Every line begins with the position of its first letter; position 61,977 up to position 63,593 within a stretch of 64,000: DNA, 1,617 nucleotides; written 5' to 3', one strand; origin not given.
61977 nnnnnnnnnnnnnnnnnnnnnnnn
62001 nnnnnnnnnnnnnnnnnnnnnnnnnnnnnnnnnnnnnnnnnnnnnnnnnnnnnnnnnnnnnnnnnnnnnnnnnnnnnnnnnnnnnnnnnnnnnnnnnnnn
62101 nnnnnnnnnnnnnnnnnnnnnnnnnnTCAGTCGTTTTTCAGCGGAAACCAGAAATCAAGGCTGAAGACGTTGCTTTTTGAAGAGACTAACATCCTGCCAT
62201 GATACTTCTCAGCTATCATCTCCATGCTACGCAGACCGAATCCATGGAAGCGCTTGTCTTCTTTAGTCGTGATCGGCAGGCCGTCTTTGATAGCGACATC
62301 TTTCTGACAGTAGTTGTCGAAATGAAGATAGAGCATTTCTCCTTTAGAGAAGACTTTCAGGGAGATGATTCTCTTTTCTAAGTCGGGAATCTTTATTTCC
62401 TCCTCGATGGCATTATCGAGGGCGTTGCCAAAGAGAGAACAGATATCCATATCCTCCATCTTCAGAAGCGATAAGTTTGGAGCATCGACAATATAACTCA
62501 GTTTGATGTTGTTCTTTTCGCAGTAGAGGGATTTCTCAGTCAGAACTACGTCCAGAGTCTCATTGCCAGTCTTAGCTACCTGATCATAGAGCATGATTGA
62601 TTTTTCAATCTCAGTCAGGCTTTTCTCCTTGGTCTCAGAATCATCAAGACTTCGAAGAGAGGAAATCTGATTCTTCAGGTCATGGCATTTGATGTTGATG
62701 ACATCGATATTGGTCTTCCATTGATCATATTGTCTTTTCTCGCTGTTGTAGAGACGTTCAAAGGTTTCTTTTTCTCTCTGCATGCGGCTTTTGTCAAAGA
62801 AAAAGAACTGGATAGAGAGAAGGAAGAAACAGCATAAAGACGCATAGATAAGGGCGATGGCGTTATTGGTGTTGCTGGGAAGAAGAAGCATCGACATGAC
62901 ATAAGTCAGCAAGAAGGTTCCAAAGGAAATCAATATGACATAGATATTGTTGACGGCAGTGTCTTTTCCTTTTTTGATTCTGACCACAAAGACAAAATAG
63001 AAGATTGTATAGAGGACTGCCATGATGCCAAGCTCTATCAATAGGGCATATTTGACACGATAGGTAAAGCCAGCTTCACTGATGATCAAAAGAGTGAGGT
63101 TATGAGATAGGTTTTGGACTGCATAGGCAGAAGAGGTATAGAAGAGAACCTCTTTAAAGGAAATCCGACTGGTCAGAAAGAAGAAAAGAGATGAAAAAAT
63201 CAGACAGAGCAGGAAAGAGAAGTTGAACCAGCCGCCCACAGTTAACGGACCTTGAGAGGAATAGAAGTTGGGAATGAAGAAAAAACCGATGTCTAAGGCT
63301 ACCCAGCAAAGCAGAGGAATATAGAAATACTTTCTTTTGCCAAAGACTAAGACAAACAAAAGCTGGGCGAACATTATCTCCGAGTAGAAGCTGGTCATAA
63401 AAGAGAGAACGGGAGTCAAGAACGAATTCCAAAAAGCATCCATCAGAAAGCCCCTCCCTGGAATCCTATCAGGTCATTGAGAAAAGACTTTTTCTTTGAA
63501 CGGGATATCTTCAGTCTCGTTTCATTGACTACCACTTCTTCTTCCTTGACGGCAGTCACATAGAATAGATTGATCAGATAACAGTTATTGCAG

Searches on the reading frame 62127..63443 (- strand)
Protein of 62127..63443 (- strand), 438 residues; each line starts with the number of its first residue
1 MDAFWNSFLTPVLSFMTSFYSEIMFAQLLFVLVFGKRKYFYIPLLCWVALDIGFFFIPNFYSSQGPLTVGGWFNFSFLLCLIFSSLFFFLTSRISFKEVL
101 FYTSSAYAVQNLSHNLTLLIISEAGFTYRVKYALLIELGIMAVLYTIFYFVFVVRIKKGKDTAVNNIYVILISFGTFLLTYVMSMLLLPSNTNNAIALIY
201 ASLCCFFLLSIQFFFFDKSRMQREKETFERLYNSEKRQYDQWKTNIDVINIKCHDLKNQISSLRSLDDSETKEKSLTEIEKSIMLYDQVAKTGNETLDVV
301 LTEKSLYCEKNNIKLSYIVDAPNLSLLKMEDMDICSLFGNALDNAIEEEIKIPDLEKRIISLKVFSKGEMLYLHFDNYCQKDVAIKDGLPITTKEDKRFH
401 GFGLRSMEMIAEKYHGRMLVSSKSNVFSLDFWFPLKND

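Call 3: search_protein_families(library=pfam, proteins=[window:62127-63443:-])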
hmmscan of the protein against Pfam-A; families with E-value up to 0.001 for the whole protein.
window:62127-63443:- (438 aa): 1 family
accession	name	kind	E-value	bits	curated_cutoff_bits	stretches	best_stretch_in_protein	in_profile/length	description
PF14501.12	HATPase_c_5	-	2.3e-24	85.7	22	1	329-432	1-100/102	GHKL domain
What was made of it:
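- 62127..63443 (-): AgrC-like (HPK10-type) histidine kinase, 438 aa. It has 6-7 TM segments in the first ~215 aa, an H-box KCH254DLKN, and N and G boxes. Pfam HATPase_c_5 E=2.3e-24 (call 3).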

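Call 7: find_encoding_contigs(protein=window:62127-63443:-, flank=10000, max_places=6)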
Protein window:62127-63443:- (438 aa): 4 contigs read that carry it; 2 places shown.
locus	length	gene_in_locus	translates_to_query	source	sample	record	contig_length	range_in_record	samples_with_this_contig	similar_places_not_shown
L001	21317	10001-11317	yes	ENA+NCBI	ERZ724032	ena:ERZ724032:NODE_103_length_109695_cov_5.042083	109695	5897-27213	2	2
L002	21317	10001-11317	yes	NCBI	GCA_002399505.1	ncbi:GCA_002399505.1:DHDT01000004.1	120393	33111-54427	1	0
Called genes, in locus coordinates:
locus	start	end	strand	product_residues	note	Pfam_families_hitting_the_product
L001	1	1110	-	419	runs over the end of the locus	PF00342:PGI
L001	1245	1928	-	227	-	PF00483:NTP_transferase (weak), PF01128:IspD, PF12804:NTP_transf_3 (weak)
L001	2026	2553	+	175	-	-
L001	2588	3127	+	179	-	PF00719:Pyrophosphatase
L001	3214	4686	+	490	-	PF00370:FGGY_N, PF02782:FGGY_C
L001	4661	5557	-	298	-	PF10114:PocR, PF12833:HTH_18, PF00165:HTH_AraC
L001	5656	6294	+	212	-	PF16161:DUF4867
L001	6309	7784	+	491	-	PF02952:Fucose_iso_C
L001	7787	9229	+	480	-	PF04616:Glyco_hydro_43, PF16396:DUF5005 (faint)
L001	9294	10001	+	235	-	PF00072:Response_reg, PF01564:Spermine_synth (faint), PF04397:LytTR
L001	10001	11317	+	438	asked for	PF14501:HATPase_c_5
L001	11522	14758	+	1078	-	PF01915:Glyco_hydro_3_C, PF14310:Fn3-like (weak), PF00933:Glyco_hydro_3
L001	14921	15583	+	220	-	PF00923:TAL_FSA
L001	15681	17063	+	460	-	PF09903:DUF2130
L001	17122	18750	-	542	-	PF00149:Metallophos (weak), PF02872:5_nucleotid_C, PF21953:NadN_nucleosid_C (weak)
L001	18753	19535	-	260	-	PF00459:Inositol_P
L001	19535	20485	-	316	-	PF01368:DHH, PF02272:DHHA1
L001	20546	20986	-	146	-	-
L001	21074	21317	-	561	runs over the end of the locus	PF03485:Arg_tRNA_synt_N, PF09334:tRNA-synt_1g (faint), PF00750:tRNA-synt_1d, PF01921:tRNA-synt_1f (faint), PF00133:tRNA-synt_1 (faint), PF01406:tRNA-synt_1e (faint), PF05746:DALR_1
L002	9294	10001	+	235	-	PF00072:Response_reg, PF01564:Spermine_synth (faint), PF04397:LytTR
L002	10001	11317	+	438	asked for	PF14501:HATPase_c_5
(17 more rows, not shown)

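Call 15: find_homologous_proteins(query=window:62127-63443:-, max_evalue=1e-10)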
Query window:62127-63443:- (438 aa): 3274 proteins with E <= 1e-10 among 8000 candidates; the best 120 are listed.
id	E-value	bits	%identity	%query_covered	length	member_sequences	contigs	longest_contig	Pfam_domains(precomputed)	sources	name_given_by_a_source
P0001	5.3e-287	970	100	100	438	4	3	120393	PF14501.13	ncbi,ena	-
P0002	2.5e-181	622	63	99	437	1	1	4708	PF14501.13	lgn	-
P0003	1.1e-143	497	49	98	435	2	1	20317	PF14501.13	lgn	-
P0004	8.7e-137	475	48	99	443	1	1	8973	PF14501.13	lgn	-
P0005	3.8e-130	453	50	97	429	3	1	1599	PF14501.13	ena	-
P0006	2.2e-125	437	49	97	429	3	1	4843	PF14501.13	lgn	-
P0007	2.4e-119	417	45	98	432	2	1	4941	PF14501.13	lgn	-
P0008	8.9e-115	402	44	98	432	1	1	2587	PF14501.13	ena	-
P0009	2.8e-100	355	41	97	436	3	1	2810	PF14501.13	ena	-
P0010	1.6e-99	352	43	100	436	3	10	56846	PF14501.13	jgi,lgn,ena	-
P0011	2.0e-96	342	40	98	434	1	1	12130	PF14501.13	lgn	-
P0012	1.2e-94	336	40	97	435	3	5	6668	PF14501.13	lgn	-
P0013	3.5e-94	334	40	97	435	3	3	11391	PF14501.13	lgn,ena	-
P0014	8.0e-92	327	40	97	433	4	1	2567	PF14501.13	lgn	-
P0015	7.9e-89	317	39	98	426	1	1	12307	PF14501.13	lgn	-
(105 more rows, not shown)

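Call 16: find_encoding_contigs(protein=P0002, flank=6000, max_places=2)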
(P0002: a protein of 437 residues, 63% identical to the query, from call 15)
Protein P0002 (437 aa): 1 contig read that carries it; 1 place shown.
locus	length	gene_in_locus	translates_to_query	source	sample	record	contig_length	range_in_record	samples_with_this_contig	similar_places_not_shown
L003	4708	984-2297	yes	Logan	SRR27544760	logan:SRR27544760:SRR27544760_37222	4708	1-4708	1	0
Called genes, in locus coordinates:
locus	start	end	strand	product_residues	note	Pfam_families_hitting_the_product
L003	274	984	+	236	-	PF00072:Response_reg, PF04397:LytTR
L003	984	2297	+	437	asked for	PF14501:HATPase_c_5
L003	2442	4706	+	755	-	?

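Call 17: find_encoding_contigs(protein=P0003, flank=8000, max_places=2)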
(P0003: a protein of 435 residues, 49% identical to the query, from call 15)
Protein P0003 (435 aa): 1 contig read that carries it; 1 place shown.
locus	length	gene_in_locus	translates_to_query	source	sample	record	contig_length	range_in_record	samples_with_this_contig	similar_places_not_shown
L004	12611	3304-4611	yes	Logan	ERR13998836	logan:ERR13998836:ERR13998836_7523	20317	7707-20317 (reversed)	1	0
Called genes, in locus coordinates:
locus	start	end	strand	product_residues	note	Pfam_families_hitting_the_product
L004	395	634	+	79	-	-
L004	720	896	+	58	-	-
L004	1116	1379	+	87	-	PF02583:Trns_repr_metal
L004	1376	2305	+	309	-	PF00892:EamA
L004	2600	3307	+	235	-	PF00072:Response_reg, PF04397:LytTR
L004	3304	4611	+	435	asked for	PF14501:HATPase_c_5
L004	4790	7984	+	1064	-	PF01915:Glyco_hydro_3_C, PF14310:Fn3-like, PF00933:Glyco_hydro_3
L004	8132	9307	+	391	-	PF07690:MFS_1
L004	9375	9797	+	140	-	PF13279:4HBT_2, PF03061:4HBT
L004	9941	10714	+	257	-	PF01381:HTH_3, PF12844:HTH_19, PF13560:HTH_31 (weak)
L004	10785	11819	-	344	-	PF03033:Glyco_transf_28, PF04101:Glyco_tran_28_C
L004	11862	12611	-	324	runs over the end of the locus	PF08279:HTH_11, PF13280:WYL, PF25583:WCX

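Call 18: find_encoding_contigs(protein=P0004, flank=8000, max_places=2)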
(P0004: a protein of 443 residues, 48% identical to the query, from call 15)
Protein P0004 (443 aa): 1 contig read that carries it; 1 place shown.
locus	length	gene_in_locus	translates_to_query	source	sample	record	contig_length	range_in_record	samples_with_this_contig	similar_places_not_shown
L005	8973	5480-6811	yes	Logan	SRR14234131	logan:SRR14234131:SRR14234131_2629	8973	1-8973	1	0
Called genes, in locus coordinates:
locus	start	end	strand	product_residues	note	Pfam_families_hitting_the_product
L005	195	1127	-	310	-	-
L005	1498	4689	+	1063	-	PF01915:Glyco_hydro_3_C, PF14310:Fn3-like (weak), PF00933:Glyco_hydro_3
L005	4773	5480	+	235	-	PF00072:Response_reg, PF04397:LytTR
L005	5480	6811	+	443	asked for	PF14501:HATPase_c_5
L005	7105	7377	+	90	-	-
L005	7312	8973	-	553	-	?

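Call 24: find_related_loci(query=A1, collection=genome_contigs, flank=6000)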
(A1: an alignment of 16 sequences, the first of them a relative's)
Query A1 (438 aa) in genome_contigs; peptide patterns used: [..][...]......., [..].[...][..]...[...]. (x = any residue, [..] = any of these).
600 stretches matched a pattern (row limit reached: there are more); 485 encode a relative of the query (tblastn E <= 1e-3); the best 80 are kept; 80 distinct loci.
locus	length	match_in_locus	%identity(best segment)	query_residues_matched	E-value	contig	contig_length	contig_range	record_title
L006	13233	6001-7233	39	18-434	3e-80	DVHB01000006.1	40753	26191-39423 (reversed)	MAG TPA_asm: Candidatus Coproplasma stercoripullorum isolate ChiW25-3613 ChiW25__C6983_L40753_SRR5557211, whole genome s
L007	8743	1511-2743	37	34-436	9e-76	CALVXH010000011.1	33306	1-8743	MAG: uncultured Bacilli bacterium isolate BRZ_SL__bin15 genome assembly, contig: BRZ_SL__NODE_1827_length_33306_cov_5.81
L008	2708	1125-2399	32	6-436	1e-73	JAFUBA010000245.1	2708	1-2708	MAG: Clostridia bacterium isolate RGIG4331 Roe_deer_Duodenum.Co__c525180, whole genome shotgun sequence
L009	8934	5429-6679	33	15-437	1e-71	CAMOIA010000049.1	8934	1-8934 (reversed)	MAG: uncultured Clostridia bacterium isolate SRR873605_bin.98_metaWRAP_v1.3_MAG genome assembly, contig: NODE_21269_leng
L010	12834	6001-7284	35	6-430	1e-69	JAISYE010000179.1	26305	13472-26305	MAG: Clostridiales bacterium isolate Nc350_bin216 k119_2956846, whole genome shotgun sequence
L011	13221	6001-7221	33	19-436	4e-69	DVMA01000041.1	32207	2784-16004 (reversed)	MAG TPA_asm: Candidatus Coproplasma excrementavium isolate CHK179-18245 CHK179__C113736_L32207_ERR3414574, whole genome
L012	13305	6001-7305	32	19-438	4e-69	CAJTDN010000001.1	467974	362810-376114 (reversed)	Lachnospiraceae bacterium isolate A96_90.MI.DSS genome assembly, contig: MGBC000092.1, whole genome shotgun sequence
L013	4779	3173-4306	36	84-435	2e-66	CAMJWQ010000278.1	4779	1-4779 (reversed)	MAG: uncultured Lachnospiraceae bacterium isolate SRR12377473_bin.10_metawrap_v1.3_MAG genome assembly, contig: SRR12377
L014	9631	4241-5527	34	19-437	1e-66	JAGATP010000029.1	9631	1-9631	MAG: Clostridia bacterium isolate RGIG8762 Water_deer_Colon.Co__c859063, whole genome shotgun sequence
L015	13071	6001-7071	37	95-435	4e-66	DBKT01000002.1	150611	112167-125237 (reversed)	MAG TPA_asm: Bacillales bacterium UBA743 UBA743_contig_711, whole genome shotgun sequence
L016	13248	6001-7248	33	22-436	1e-65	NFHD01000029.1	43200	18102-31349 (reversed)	Gemmiger sp. An87 An87_contig_29, whole genome shotgun sequence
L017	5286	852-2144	33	5-434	5e-66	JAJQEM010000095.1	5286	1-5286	MAG: Clostridiales bacterium isolate MI.9_4 NODE_1315_length_5286_cov_22.887784, whole genome shotgun sequence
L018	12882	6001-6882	40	148-434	6e-65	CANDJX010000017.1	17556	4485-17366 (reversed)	MAG TPA_asm: uncultured Clostridia bacterium isolate ERR6760060_bin.26_metawrap_v1.3_MAG genome assembly, contig: ERZ128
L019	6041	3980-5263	32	21-435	6e-65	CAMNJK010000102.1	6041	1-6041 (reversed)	MAG: uncultured Firmicutes bacterium isolate SRR1206671_bin.70_metaWRAP_v1.3_MAG genome assembly, contig: NODE.44237_len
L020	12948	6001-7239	32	22-434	2e-64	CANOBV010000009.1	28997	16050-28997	MAG TPA_asm: uncultured bacterium isolate SRR13921777_bin.52_metawrap_v1.3_MAG genome assembly, contig: NODE.615_length_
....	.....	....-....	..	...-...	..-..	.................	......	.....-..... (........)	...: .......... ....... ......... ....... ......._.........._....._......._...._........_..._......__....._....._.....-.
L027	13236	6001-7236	32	18-434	5e-62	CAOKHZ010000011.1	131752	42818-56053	MAG TPA_asm: uncultured Faecalicatena sp. isolate SRR17684645_bin.25_metawrap_v1.3_MAG genome assembly, contig: NODE.163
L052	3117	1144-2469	33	8-437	1e-56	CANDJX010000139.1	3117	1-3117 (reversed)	MAG TPA_asm: uncultured Clostridia bacterium isolate ERR6760060_bin.26_metawrap_v1.3_MAG genome assembly, contig: ERZ128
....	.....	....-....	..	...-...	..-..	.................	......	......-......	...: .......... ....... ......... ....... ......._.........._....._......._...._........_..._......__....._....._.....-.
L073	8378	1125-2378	32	31-435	5e-53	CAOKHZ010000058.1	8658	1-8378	MAG TPA_asm: uncultured Faecalicatena sp. isolate SRR17684645_bin.25_metawrap_v1.3_MAG genome assembly, contig: NODE.811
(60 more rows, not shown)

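Call 39: search_solved_structures(query=L001:9294-9998:+, max_evalue=0.001, show_alignments=2)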
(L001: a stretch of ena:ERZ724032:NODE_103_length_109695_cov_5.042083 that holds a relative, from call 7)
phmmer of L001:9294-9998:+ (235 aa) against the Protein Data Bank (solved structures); distinct sequences matched with E-value up to 0.001: 135 (the best 60 are shown).
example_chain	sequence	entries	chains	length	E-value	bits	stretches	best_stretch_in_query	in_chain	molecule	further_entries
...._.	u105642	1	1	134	7.7e-10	42.2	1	50-126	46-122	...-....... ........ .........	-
2qv0_A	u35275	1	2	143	4.3e-08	36.5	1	36-119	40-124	Protein mrkE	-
3eq2_A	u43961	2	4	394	6e-08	36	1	3-112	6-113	Probable two-component response regulator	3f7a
8fk2_A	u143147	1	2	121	8e-08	35.6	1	6-116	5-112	Putative response regulator CovR VicR-like protein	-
5uic_A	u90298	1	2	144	1e-07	35.2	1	16-117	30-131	Two-component response regulator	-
1mvo_A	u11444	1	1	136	2.5e-07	34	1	2-109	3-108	PhoP response regulator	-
9of7_A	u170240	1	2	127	6.8e-07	32.6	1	4-117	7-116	PmrA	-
2oqr_A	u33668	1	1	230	6.9e-07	32.5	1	6-121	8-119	Sensory transduction protein regX3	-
7pvk_A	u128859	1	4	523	8.7e-07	32.2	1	48-137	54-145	Response regulator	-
7pv7_D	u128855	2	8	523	8.8e-07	32.2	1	48-137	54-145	Response regulator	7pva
8ted_A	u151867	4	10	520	1.1e-06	31.9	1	14-137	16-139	Response regulator receiver protein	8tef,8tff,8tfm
8thp_A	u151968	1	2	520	1.1e-06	31.9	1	14-137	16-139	Response regulator receiver protein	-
1tmy_A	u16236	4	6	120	1.1e-06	31.9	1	39-118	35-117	CHEY PROTEIN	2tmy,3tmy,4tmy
1nxo_A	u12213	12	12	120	1.1e-06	31.9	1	7-114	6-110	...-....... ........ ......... | Response regulator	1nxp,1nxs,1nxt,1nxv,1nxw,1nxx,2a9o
1dc7_A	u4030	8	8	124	1.1e-06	31.9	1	35-122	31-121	NITROGEN REGULATION PROTEIN | NITROGEN REGULATION PROTEIN NR(I) | NTRC RECEIVER DOMAIN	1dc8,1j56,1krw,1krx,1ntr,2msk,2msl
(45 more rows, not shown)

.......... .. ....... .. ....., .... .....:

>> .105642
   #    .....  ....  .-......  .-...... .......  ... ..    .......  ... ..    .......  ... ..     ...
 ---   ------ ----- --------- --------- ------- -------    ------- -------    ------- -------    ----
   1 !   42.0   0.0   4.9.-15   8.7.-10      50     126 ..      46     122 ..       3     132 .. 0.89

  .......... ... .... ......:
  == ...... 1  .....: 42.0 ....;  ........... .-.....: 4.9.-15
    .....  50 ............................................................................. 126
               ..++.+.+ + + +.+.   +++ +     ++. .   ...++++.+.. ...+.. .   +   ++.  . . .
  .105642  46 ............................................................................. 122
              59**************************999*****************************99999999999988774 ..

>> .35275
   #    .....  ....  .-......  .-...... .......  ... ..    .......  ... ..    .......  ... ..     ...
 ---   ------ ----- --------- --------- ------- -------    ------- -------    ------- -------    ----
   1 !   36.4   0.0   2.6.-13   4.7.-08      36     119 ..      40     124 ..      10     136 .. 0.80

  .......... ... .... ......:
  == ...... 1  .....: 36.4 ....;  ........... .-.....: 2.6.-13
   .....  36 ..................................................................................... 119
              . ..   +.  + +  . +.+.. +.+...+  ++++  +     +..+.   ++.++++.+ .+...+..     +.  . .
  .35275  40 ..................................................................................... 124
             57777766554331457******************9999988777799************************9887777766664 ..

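Call 41: search_solved_structures(query=window:62130-63443:-, max_evalue=0.01)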
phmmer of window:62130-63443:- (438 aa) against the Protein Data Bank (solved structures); distinct sequences matched with E-value up to 0.01: 0.

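Call 43: find_related_loci(query=A2, collection=metagenome_contigs, flank=5000)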
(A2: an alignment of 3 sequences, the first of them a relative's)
Query A2 (1073 aa) in metagenome_contigs; peptide patterns used: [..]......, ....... (x = any residue, [..] = any of these).
336 stretches matched a pattern; 2 encode a relative of the query (tblastn E <= 1e-3); 2 distinct loci.
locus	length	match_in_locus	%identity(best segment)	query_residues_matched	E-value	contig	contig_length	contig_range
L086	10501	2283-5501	97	1-1073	0e+0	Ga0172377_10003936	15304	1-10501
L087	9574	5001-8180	68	9-1071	0e+0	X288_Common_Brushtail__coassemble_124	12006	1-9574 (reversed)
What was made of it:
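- Tried and rejected: It returned only two loci (call 43).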

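Call 44: find_encoding_contigs(protein=P0006, flank=5000, max_places=1)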
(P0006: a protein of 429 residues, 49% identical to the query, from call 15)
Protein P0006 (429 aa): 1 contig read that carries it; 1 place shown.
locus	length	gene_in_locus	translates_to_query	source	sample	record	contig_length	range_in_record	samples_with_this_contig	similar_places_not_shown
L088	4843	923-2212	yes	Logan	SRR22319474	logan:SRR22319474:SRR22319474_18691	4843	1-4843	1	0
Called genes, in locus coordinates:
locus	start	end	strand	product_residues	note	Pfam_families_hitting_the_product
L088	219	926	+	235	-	PF00072:Response_reg, PF04397:LytTR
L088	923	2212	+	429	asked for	PF14501:HATPase_c_5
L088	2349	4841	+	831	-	?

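Call 45: find_encoding_contigs(protein=P0007, flank=5000, max_places=1)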
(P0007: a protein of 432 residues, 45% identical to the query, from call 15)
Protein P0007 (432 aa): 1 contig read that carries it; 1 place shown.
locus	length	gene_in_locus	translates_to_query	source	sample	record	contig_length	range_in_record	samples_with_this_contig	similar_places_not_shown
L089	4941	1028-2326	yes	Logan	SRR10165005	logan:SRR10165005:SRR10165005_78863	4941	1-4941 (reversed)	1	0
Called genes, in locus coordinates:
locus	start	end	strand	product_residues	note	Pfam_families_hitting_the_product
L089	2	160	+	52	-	?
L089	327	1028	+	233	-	PF00072:Response_reg, PF04397:LytTR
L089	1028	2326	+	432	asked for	PF14501:HATPase_c_5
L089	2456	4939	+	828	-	?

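Call 46: find_encoding_contigs(protein=P0010, flank=5000, max_places=1)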
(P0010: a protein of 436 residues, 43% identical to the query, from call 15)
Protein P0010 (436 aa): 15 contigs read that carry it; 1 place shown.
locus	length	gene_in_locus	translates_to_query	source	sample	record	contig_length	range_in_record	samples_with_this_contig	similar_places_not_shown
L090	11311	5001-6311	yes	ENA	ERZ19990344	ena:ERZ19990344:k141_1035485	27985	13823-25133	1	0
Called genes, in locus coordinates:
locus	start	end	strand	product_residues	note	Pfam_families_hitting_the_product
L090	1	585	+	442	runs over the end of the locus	PF04616:Glyco_hydro_43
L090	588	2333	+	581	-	-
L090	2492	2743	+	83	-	PF21645:FakA-like_M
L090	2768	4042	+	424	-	PF13524:Glyco_trans_1_2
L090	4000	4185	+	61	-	-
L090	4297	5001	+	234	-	PF00072:Response_reg, PF04397:LytTR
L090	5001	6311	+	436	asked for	PF14501:HATPase_c_5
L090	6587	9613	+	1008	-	PF01915:Glyco_hydro_3_C, PF14310:Fn3-like, PF00933:Glyco_hydro_3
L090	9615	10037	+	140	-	-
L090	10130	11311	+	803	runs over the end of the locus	PF22666:Glyco_hydro_2_N2 (weak), PF02837:Glyco_hydro_2_N (faint), PF00703:Glyco_hydro_2, PF02836:Glyco_hydro_2_C, PF16355:DUF4982, PF18565:Glyco_hydro2_C5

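Call 47: find_encoding_contigs(protein=P0011, flank=5000, max_places=1)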
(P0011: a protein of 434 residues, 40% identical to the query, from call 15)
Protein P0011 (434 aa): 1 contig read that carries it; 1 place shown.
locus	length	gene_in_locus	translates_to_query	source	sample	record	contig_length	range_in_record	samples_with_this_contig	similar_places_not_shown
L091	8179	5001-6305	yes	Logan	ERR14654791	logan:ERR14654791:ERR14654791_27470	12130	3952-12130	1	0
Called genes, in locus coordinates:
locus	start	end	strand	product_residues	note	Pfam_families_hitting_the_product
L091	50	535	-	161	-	PF12671:Amidase_6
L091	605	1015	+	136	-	PF07486:Hydrolase_2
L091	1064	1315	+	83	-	-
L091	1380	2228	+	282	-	PF01522:Polysacc_deac_1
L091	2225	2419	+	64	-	-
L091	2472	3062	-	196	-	PF02915:Rubrerythrin, PF21349:RUBY_RBDX (weak)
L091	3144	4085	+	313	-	PF00056:Ldh_1_N, PF02866:Ldh_1_C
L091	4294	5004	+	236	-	PF00072:Response_reg, PF04397:LytTR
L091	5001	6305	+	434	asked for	PF14501:HATPase_c_5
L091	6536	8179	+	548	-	?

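Call 48: find_encoding_contigs(protein=P0013, flank=5000, max_places=1)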
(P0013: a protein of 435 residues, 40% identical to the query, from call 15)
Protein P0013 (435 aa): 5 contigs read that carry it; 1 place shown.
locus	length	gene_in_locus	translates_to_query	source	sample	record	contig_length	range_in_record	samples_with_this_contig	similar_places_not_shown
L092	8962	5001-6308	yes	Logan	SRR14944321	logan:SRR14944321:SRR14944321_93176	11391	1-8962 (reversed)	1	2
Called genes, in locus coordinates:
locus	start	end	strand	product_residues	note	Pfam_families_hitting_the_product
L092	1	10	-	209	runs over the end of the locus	PF07670:Gate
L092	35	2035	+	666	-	PF00133:tRNA-synt_1, PF01406:tRNA-synt_1e (weak), PF09334:tRNA-synt_1g, PF00133:tRNA-synt_1, PF01588:tRNA_bind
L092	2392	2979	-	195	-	PF02915:Rubrerythrin, PF21349:RUBY_RBDX (faint)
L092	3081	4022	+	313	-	PF00056:Ldh_1_N, PF02866:Ldh_1_C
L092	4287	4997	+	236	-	PF00072:Response_reg, PF04397:LytTR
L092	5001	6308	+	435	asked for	PF14501:HATPase_c_5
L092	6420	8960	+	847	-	?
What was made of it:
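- Orthologous loci that carry the same TACGAA pair (L003, L004, L088, L089, L091, L092) have no AraC gene in their flanks (calls 16, 17, 44, 45, 47, 48).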

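Call 49: find_encoding_contigs(protein=P0015, flank=5000, max_places=1)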
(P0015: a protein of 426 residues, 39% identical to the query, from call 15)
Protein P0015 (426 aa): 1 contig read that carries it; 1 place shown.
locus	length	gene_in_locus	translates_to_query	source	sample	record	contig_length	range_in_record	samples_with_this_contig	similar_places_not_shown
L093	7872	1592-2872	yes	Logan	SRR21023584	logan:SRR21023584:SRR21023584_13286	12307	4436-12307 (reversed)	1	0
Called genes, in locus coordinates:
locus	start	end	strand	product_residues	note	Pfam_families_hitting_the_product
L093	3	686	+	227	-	?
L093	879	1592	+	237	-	PF00072:Response_reg, PF04397:LytTR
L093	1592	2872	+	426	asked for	PF14501:HATPase_c_5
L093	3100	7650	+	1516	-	PF01915:Glyco_hydro_3_C, PF14310:Fn3-like, PF00933:Glyco_hydro_3, PF05345:He_PIG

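Call 57: list_cluster_members(proteins=[P0001, L001:9294-9998:+])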
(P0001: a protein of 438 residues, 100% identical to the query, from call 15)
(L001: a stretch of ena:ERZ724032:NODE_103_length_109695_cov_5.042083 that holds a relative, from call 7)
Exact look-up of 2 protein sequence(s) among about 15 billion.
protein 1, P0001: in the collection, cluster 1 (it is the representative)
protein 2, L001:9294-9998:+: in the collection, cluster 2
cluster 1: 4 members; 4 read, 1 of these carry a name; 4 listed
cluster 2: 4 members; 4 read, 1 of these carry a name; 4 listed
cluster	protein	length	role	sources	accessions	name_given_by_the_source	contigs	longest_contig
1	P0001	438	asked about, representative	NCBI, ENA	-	-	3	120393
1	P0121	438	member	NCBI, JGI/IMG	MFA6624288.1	MAG: GHKL domain-containing protein [Bacilli bacterium]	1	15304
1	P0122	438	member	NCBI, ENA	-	-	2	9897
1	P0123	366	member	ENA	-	-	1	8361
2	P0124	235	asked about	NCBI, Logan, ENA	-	-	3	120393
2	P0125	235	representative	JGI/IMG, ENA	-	-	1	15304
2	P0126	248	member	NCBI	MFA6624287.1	MAG: LytTR family DNA-binding domain-containing protein, partial [Bacilli bacterium]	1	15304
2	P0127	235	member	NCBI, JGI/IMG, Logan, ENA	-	-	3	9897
